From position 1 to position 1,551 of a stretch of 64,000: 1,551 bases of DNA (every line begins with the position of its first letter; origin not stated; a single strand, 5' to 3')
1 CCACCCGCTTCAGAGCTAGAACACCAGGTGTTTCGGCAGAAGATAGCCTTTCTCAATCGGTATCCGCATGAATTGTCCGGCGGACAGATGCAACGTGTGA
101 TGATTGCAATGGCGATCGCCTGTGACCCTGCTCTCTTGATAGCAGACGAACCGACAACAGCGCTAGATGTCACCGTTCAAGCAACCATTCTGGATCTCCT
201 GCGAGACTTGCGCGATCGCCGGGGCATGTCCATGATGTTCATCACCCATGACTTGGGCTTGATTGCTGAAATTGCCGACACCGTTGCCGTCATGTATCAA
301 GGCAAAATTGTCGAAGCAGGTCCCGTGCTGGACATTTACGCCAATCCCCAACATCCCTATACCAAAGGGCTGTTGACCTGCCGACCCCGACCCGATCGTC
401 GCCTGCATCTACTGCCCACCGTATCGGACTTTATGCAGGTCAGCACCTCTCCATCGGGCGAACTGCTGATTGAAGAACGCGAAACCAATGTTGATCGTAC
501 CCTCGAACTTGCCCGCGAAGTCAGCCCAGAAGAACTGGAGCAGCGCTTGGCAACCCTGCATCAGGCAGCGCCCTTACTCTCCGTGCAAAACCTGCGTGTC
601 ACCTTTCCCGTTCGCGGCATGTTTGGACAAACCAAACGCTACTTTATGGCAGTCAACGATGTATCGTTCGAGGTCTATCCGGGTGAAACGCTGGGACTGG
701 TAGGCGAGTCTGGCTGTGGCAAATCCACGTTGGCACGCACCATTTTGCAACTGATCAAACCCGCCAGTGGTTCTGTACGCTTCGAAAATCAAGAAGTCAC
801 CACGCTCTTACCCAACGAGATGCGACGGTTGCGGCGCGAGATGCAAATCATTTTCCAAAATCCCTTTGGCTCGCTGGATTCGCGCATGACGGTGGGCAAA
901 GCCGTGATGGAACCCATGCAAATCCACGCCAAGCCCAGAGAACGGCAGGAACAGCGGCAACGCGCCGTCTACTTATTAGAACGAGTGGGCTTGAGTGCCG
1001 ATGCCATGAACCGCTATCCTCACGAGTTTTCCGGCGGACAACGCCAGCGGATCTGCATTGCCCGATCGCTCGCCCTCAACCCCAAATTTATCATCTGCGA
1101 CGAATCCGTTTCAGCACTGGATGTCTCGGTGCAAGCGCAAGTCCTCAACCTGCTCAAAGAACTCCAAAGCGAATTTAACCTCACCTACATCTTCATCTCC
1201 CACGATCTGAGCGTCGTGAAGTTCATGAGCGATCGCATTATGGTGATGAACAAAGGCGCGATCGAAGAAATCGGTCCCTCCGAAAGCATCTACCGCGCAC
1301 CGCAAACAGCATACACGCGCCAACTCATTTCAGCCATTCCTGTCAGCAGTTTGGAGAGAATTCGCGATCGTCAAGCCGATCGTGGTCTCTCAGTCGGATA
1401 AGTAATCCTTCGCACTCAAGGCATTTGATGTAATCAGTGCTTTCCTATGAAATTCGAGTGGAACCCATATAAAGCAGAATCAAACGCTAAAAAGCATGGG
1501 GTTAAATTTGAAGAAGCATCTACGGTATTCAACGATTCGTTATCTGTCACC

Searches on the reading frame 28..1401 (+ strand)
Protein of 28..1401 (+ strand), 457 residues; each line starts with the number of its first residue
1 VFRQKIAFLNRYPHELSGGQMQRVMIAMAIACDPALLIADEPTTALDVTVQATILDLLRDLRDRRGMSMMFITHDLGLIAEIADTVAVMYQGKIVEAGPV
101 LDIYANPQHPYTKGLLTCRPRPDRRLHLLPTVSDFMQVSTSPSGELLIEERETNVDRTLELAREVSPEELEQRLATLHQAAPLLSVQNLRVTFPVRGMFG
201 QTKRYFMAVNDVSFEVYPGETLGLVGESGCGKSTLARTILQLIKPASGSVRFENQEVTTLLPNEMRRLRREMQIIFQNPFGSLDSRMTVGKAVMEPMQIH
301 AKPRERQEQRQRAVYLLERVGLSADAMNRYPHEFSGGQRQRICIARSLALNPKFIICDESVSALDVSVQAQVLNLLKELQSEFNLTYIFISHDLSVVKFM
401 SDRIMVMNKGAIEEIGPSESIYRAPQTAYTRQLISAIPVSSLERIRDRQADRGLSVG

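Call 78: find_encoding_contigs(protein=window:28-1401:+, flank=10000, max_places=2)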
Protein window:28-1401:+ (457 aa): no gene with exactly this product is on record in the collection.
